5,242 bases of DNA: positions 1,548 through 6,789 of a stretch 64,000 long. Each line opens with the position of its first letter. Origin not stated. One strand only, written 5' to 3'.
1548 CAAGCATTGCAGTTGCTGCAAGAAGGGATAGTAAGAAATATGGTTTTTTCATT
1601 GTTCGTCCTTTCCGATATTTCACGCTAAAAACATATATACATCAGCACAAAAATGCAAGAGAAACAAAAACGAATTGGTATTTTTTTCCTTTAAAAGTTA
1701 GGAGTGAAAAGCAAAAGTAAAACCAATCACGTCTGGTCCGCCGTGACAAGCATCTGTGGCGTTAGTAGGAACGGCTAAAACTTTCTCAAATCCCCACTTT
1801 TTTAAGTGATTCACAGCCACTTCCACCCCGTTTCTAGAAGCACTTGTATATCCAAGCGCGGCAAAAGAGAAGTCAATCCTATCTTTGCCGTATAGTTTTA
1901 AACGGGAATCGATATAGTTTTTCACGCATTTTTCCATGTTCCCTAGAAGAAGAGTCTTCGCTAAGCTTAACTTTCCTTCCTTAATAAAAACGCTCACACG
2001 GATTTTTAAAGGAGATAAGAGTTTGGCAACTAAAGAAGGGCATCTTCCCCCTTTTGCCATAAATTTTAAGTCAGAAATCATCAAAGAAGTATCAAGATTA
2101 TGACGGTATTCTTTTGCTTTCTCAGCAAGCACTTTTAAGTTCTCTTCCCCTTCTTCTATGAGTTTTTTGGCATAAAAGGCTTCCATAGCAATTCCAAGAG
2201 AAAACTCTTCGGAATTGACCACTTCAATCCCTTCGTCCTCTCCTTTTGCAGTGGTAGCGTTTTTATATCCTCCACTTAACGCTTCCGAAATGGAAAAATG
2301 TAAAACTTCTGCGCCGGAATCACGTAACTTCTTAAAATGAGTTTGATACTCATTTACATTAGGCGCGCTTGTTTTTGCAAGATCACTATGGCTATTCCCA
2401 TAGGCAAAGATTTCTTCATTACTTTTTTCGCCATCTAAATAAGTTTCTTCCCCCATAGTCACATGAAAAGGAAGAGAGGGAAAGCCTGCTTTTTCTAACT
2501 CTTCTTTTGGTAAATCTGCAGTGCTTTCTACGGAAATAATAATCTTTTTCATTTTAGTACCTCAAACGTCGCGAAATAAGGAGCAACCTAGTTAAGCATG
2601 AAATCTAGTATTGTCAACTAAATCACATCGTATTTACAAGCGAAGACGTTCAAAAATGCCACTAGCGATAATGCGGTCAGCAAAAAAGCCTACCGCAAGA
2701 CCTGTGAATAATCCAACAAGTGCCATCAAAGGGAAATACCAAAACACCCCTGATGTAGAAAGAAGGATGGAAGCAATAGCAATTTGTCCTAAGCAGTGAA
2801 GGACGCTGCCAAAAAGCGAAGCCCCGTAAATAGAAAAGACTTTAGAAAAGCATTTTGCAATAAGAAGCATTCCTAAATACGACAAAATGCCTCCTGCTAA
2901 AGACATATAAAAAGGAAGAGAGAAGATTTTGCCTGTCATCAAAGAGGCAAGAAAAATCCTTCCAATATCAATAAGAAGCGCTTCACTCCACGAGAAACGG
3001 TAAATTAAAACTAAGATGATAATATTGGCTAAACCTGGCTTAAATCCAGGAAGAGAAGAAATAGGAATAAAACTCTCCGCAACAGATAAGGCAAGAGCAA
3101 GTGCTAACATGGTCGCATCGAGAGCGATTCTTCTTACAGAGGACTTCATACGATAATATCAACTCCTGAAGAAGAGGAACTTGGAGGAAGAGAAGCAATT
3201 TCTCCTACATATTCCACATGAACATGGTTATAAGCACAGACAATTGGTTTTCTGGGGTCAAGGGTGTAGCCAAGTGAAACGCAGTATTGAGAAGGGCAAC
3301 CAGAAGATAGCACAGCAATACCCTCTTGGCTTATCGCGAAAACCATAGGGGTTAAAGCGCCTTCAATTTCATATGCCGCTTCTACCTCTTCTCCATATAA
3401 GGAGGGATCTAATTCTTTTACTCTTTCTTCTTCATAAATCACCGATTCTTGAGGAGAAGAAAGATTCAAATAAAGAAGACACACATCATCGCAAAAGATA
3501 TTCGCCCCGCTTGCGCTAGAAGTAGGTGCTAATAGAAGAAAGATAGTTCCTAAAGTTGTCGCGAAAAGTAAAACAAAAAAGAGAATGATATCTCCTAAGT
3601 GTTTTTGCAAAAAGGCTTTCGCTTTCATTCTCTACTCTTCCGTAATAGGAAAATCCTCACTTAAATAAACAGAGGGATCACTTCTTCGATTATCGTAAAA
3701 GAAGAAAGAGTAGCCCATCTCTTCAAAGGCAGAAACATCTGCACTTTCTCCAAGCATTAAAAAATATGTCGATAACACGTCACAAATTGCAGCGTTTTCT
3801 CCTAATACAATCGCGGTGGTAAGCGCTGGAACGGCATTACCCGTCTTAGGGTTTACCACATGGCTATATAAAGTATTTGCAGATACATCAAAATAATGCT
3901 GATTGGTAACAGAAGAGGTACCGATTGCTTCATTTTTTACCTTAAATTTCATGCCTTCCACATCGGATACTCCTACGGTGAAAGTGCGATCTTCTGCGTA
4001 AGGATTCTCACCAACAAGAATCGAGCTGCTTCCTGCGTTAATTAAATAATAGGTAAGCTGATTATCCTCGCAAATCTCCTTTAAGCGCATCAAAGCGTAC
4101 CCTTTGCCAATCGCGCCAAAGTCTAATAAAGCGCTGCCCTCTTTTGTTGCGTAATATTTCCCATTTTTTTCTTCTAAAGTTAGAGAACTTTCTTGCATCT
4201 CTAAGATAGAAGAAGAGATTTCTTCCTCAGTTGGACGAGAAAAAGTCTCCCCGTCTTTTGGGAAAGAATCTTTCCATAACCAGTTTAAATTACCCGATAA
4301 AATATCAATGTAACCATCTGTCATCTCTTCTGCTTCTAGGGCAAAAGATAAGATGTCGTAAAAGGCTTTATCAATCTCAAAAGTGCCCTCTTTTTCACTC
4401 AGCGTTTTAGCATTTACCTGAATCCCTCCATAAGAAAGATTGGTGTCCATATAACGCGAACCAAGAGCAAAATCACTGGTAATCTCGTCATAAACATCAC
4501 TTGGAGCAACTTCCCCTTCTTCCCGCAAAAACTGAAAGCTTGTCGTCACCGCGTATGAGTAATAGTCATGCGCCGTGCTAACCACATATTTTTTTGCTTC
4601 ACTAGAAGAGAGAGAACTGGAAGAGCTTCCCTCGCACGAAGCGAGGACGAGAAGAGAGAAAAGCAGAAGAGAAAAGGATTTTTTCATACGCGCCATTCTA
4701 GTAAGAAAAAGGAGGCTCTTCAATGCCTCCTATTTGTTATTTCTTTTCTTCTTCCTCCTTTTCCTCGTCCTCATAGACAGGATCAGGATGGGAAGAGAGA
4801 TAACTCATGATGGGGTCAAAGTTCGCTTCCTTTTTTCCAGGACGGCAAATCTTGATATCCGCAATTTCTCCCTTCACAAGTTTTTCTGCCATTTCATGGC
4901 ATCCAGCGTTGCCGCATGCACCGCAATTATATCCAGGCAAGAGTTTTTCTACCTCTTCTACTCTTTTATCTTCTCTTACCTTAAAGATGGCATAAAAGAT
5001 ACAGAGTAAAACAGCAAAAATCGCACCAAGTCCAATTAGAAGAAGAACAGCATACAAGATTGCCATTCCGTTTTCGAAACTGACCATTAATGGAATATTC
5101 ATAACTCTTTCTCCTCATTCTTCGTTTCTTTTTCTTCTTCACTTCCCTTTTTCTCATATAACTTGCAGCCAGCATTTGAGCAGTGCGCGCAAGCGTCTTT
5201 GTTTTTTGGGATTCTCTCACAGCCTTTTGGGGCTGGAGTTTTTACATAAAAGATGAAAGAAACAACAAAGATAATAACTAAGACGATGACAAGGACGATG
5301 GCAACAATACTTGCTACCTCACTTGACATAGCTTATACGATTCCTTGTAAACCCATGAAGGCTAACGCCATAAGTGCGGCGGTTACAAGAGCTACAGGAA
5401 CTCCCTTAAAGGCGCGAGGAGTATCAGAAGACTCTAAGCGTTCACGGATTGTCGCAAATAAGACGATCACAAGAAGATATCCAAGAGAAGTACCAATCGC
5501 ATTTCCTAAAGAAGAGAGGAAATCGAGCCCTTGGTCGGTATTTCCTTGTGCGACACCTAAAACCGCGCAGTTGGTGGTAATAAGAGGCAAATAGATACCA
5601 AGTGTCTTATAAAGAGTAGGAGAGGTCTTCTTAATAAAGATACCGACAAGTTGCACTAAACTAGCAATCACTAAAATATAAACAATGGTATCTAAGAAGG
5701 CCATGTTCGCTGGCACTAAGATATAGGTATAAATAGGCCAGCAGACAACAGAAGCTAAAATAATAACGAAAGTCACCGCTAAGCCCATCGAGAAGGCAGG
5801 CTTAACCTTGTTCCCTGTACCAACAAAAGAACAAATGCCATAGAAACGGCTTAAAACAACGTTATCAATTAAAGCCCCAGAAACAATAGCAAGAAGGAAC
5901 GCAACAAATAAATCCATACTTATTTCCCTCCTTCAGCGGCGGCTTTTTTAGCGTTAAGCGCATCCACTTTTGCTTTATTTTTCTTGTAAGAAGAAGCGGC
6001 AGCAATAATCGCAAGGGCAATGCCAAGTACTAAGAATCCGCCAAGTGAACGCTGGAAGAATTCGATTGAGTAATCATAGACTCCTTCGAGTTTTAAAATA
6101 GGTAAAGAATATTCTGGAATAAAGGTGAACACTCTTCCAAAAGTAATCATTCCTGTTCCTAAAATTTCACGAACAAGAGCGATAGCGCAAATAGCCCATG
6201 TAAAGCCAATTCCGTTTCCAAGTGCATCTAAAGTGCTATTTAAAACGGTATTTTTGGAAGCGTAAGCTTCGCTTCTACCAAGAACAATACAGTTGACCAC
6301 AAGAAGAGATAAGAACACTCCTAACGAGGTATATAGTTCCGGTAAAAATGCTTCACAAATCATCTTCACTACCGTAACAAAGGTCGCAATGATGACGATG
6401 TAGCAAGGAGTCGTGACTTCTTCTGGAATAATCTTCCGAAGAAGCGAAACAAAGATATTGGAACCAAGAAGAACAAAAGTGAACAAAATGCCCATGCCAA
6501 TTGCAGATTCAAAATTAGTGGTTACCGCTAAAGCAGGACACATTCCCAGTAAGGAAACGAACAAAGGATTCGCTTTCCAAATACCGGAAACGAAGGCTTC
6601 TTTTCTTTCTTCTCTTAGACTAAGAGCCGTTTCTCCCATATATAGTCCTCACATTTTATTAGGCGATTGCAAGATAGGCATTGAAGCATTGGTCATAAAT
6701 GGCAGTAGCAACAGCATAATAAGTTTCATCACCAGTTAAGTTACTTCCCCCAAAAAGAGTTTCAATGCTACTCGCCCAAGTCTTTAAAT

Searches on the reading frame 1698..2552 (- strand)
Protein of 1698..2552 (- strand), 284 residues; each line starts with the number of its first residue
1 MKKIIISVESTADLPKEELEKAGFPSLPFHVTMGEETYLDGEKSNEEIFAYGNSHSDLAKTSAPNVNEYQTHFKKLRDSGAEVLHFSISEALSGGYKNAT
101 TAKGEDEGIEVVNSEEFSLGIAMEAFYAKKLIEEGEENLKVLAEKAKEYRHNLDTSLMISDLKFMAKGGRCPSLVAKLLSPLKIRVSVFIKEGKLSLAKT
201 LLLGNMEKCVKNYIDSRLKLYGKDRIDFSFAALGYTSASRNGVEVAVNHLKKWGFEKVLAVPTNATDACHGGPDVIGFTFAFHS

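Call 5: search_protein_families(library=pfam, proteins=[window:1698-2552:-], max_evalue=0.01)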
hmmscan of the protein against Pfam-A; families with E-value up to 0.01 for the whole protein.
window:1698-2552:- (284 aa): 1 family
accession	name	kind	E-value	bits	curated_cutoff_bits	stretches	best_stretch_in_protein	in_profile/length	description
PF02645.21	DegV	-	1.1e-39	136.9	27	1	3-281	1-278/280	Uncharacterised protein, DegV family COG1307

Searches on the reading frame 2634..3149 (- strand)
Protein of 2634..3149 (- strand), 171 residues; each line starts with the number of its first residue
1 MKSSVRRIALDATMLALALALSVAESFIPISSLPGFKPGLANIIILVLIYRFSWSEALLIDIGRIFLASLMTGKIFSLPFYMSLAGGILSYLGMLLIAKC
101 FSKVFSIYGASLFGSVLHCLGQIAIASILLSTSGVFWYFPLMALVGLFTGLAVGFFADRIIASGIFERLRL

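Call 5: search_protein_families(library=pfam, proteins=[window:2634-3149:-], max_evalue=0.01)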
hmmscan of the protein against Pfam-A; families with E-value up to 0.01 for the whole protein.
window:2634-3149:- (171 aa): 1 family
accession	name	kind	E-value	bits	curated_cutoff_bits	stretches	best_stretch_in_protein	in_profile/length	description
PF07456.16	Hpre_diP_synt_I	-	8.2e-40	136.6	30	1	14-159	1-146/147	Heptaprenyl diphosphate synthase component I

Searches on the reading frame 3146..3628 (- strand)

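Call 5: search_protein_families(library=pfam, proteins=[window:3146-3628:-], max_evalue=0.01)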
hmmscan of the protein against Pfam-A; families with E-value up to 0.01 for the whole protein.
window:3146-3628:- (160 aa): 1 family
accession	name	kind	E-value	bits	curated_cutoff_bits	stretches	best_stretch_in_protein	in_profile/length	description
PF07009.16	NusG_II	-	1.8e-08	34.9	29.6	1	57-142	21-105/107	NusG domain II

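Call 6: search_protein_families(library=ncbifam, proteins=[window:3146-3628:-], max_evalue=1)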
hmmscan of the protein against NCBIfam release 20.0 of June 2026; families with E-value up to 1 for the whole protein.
window:3146-3628:- (160 aa): 0 families

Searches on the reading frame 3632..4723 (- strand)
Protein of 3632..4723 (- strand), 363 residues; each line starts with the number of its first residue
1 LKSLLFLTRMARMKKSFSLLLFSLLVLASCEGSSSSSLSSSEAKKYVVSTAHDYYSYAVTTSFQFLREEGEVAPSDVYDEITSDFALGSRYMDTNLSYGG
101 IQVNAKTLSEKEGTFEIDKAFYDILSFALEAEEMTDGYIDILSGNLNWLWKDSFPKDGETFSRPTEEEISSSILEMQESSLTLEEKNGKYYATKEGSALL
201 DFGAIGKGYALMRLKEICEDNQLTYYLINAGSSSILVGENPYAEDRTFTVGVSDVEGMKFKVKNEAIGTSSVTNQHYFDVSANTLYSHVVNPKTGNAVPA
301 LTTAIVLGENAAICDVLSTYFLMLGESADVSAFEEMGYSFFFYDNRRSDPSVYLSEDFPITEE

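Call 5: search_protein_families(library=pfam, proteins=[window:3632-4723:-], max_evalue=0.01)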
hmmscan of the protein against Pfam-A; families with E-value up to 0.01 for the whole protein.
window:3632-4723:- (363 aa): 1 family
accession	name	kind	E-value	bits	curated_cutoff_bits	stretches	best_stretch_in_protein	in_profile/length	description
PF02424.20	ApbE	-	9.8e-36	124.1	25.6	1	112-334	45-256/266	ApbE family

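Call 6: search_protein_families(library=ncbifam, proteins=[window:3632-4723:-], max_evalue=1)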
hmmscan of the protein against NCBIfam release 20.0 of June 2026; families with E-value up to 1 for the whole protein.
window:3632-4723:- (363 aa): 3 families
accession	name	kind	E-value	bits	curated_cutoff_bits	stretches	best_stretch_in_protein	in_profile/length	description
NF007774.0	PRK10461.1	equivalog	1.8e-13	50.1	498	1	112-330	94-314/351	FAD:protein FMN transferase ApbE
NF041941.1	lipo_FMN_PplA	exception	0.054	12.7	325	1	10-48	2-40/302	extracellular electron transfer flavoprotein PplA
NF058647.1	lipo_LytA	equivalog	0.081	13.1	110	1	13-52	1-35/107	acidic lipoprotein LytA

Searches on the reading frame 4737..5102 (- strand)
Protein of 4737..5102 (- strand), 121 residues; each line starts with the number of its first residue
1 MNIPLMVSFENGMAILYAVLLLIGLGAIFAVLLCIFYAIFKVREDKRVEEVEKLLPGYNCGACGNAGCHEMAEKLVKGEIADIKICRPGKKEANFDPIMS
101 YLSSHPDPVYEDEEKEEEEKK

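Call 5: search_protein_families(library=pfam, proteins=[window:4737-5102:-], max_evalue=0.01)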
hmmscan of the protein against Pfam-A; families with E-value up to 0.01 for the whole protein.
window:4737-5102:- (121 aa): 1 family
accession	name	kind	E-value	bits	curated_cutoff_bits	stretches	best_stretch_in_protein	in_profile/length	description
PF04060.18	FeS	-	2.8e-11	43.4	23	1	55-88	1-33/33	Putative Fe-S cluster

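Call 6: search_protein_families(library=ncbifam, proteins=[window:4737-5102:-], max_evalue=1)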
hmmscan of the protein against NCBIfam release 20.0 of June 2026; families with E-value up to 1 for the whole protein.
window:4737-5102:- (121 aa): 17 families
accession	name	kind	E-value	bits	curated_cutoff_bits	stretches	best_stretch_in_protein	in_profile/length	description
NF005504.0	PRK07118.1-3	equivalog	1.2e-16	61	437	1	14-92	3-81/293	Fe-S cluster domain-containing protein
TIGR01944.1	rnfB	subfamily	1.6e-15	57.2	68.7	1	15-118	4-104/190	RnfABCDGE type electron transport complex subunit B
NF005505.0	PRK07118.1-4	equivalog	1.7e-15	57.2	378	1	15-89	7-80/265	Fe-S cluster domain-containing protein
NF041836.1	rnfB_Methano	equivalog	2.6e-15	56.6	445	1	15-89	7-80/265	Rnf electron transport complex subunit RnfB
NF003475.0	PRK05113.1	equivalog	2e-14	53.9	203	1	14-118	3-104/190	electron transport complex subunit RsxB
NF005503.0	PRK07118.1-2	equivalog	4.1e-14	52.5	252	1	15-93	2-80/292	RnfABCDGE type electron transport complex subunit B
NF005506.0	PRK07118.1-5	equivalog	7.8e-11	41.9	388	1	18-91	9-81/279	Fe-S cluster domain-containing protein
NF006446.0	PRK08764.1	equivalog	4.3e-07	29.9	220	1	45-91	6-51/139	Rnf electron transport complex subunit RnfB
NF005415.0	PRK06991.1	equivalog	1.1e-05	25.3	281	1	48-92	8-51/284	electron transport complex subunit RsxB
NF003195.0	PRK04165.1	equivalog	3.6e-05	22.8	306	1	50-92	7-48/450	acetyl-CoA decarbonylase/synthase complex subunit gamma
NF011065.0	PRK14494.1-4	equivalog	0.0007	19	287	1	50-81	158-189/244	putative molybdopterin-guanine dinucleotide biosynthesis protein MobB/FeS domain-containing protein protein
NF004859.0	PRK06214.1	equivalog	0.00092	18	432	1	59-93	100-133/539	sulfite reductase subunit alpha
NF011063.0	PRK14494.1-2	equivalog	0.0037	17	258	1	53-87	140-173/227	putative molybdopterin-guanine dinucleotide biosynthesis protein MobB/FeS domain-containing protein protein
NF011064.0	PRK14494.1-3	equivalog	0.0048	16.3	418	1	47-81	152-185/244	putative molybdopterin-guanine dinucleotide biosynthesis protein MobB/FeS domain-containing protein protein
NF000849.0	PRK00075.1-1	equivalog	0.1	11.8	348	1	47-97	5-56/366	cobalt-precorrin-5B (C(1))-methyltransferase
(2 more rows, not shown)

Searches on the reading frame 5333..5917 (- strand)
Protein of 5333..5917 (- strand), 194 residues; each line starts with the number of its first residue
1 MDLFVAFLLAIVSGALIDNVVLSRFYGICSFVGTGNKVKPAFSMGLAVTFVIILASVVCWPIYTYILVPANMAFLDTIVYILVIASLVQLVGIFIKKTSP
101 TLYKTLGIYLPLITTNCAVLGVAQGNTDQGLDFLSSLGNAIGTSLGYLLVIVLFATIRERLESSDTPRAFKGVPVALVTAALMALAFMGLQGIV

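Call 5: search_protein_families(library=pfam, proteins=[window:5333-5917:-], max_evalue=0.01)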
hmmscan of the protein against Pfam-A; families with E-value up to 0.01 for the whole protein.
window:5333-5917:- (194 aa): 1 family
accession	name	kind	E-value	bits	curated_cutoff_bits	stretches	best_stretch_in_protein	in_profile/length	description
PF02508.19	Rnf-Nqr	-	1.1e-55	188.8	23.8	1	10-193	4-173/174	Rnf-Nqr subunit, membrane protein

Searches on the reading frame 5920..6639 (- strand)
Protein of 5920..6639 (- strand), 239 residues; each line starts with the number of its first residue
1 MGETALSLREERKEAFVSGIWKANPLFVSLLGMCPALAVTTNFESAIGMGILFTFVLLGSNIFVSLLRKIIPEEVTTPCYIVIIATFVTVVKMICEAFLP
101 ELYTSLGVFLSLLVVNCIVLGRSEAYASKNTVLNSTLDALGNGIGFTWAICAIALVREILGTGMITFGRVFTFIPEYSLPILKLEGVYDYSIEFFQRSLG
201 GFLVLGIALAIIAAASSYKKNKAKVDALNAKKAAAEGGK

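Call 5: search_protein_families(library=pfam, proteins=[window:5920-6639:-], max_evalue=0.01)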
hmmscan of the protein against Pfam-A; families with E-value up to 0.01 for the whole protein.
window:5920-6639:- (239 aa): 1 family
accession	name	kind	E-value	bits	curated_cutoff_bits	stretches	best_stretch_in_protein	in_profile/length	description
PF02508.19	Rnf-Nqr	-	6.4e-59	199.3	23.8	1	14-180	3-157/174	Rnf-Nqr subunit, membrane protein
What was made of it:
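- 5920..6639 (-): rnfE (239 aa). Pfam PF02508, call 5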
